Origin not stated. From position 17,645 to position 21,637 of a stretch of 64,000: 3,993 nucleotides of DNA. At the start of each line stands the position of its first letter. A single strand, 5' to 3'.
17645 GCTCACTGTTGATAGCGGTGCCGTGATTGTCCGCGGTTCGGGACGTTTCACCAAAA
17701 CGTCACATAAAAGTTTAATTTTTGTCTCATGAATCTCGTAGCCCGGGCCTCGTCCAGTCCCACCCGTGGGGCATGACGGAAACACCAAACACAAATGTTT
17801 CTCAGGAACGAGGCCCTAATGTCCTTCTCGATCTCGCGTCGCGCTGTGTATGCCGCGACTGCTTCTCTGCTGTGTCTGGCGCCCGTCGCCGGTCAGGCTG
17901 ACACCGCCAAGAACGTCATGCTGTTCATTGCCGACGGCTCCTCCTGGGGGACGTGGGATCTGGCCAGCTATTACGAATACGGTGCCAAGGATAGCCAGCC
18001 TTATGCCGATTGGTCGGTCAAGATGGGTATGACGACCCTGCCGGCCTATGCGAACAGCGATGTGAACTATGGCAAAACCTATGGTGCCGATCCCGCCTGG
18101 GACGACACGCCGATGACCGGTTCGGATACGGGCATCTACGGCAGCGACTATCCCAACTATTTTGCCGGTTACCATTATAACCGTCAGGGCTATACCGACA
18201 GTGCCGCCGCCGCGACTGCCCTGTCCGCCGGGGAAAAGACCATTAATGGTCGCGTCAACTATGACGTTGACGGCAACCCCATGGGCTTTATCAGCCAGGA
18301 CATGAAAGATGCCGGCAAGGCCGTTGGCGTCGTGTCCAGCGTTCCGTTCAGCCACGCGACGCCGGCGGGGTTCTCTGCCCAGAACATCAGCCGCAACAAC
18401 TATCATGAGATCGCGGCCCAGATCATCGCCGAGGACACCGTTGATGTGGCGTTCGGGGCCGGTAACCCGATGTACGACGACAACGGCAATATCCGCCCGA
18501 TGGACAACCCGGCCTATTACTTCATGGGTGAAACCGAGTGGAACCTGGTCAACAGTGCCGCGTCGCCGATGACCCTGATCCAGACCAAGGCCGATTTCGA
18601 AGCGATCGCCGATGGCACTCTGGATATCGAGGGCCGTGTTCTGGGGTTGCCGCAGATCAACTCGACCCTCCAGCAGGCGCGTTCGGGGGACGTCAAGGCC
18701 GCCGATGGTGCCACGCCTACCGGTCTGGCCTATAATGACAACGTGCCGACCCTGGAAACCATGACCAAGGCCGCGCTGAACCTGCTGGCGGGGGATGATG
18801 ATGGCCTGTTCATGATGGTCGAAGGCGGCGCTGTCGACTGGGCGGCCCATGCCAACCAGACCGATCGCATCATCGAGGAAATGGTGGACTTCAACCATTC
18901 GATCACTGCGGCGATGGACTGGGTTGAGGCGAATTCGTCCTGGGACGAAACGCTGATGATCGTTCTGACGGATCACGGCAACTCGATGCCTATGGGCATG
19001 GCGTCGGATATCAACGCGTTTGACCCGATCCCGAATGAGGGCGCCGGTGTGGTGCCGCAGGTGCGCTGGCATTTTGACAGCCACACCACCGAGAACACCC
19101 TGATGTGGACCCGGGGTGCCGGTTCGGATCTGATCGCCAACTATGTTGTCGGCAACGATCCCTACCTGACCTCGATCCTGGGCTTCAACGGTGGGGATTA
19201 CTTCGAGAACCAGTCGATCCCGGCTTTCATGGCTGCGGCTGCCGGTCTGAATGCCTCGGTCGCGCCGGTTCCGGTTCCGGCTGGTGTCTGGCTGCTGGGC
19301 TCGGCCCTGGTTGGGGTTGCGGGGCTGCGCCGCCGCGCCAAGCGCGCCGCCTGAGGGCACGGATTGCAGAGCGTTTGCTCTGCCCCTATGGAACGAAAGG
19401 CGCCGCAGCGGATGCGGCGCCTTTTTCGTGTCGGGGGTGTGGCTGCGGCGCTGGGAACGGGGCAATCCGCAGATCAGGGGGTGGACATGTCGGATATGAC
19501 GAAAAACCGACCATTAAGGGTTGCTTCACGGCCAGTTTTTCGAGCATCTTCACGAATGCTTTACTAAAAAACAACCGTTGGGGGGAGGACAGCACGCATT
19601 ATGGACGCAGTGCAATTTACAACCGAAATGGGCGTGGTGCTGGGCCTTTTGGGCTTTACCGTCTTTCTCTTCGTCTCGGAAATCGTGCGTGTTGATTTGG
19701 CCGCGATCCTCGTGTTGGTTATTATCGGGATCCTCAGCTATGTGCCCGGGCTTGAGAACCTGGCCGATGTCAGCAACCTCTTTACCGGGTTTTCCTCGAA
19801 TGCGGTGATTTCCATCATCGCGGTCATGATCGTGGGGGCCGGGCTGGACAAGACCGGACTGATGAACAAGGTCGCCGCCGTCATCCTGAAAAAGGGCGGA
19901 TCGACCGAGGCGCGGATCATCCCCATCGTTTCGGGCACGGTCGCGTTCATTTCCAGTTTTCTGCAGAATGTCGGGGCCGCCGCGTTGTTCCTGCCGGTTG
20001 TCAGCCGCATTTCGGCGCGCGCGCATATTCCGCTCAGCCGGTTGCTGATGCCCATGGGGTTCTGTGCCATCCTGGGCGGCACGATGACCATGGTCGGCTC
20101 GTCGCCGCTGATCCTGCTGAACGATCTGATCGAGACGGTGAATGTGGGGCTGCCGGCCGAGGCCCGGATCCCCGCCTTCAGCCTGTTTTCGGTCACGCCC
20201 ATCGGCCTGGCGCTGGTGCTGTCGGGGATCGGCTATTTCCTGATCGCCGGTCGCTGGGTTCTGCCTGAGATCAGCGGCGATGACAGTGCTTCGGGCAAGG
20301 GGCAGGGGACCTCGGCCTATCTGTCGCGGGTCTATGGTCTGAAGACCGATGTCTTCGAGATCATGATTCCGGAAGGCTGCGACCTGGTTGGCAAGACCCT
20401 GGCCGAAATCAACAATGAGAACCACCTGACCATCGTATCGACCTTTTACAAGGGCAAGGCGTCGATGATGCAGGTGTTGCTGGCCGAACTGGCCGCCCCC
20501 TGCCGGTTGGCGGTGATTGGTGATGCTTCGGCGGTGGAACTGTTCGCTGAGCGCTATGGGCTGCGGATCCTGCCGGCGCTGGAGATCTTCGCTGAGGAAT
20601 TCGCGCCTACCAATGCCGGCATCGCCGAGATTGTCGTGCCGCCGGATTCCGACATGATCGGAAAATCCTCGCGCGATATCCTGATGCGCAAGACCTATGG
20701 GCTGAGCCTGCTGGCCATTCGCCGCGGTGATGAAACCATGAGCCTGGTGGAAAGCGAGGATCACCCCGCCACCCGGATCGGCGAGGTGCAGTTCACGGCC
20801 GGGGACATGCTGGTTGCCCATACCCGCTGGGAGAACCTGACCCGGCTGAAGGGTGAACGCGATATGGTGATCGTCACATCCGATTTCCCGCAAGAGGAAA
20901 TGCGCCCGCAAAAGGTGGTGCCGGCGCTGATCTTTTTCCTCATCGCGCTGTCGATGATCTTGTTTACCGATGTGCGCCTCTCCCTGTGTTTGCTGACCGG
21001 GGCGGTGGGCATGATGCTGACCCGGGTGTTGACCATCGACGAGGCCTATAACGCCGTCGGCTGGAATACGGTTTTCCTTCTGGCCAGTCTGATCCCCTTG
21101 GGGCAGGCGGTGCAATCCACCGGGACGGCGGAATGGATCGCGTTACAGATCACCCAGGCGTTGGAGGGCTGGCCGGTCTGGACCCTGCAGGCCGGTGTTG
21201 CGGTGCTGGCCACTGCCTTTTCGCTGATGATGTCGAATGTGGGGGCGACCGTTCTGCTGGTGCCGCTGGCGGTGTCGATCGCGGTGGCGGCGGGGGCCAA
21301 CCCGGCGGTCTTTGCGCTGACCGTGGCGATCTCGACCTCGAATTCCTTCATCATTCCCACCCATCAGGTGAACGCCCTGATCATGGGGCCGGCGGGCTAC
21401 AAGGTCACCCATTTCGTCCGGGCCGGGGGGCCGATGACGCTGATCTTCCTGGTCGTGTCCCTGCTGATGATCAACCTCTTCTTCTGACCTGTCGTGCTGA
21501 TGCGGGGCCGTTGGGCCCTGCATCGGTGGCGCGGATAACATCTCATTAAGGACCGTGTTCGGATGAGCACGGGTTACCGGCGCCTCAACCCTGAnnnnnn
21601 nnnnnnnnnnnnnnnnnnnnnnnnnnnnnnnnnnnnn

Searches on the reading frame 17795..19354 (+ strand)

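Call 73: search_protein_families(library=pfam, proteins=[window:17795-19354:+], max_evalue=0.00001)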
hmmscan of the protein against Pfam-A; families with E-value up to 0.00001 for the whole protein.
window:17795-19354:+ (519 aa): 1 family
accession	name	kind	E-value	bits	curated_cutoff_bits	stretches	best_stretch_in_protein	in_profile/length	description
PF00245.25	Alk_phosphatase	-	6.6e-39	134.5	24.4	1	126-401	51-318/423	Alkaline phosphatase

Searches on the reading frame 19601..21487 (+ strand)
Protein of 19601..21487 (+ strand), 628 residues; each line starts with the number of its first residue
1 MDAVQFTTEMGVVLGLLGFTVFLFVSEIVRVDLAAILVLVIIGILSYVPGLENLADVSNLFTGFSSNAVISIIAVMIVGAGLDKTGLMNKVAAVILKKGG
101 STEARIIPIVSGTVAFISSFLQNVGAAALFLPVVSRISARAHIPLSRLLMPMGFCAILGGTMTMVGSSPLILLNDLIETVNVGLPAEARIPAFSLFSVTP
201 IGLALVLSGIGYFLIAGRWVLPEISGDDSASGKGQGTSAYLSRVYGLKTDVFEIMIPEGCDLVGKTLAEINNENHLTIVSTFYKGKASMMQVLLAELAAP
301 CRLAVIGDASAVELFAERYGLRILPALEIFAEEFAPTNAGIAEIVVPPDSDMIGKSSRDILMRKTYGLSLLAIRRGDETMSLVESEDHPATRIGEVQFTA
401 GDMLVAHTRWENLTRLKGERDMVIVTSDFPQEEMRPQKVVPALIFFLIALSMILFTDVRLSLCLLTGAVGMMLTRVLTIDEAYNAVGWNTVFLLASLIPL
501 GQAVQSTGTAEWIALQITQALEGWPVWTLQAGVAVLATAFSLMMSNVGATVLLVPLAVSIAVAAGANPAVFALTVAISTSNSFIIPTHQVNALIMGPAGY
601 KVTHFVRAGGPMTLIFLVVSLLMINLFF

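Call 73: search_protein_families(library=pfam, proteins=[window:19601-21487:+], max_evalue=0.00001)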
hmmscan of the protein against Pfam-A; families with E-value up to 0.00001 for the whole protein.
window:19601-21487:+ (628 aa): 3 families
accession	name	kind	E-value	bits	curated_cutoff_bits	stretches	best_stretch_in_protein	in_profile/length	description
PF03600.22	CitMHS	-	2.8e-69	234.2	31.9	1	22-576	2-336/336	Citrate transporter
PF00939.25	Na_sulph_symp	-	5.3e-15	55.8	27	1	445-627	275-465/472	Sodium:sulfate symporter transmembrane region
PF02080.26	TrkA_C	-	2.4e-11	43.8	27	0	251-318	1-69/71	TrkA-C domain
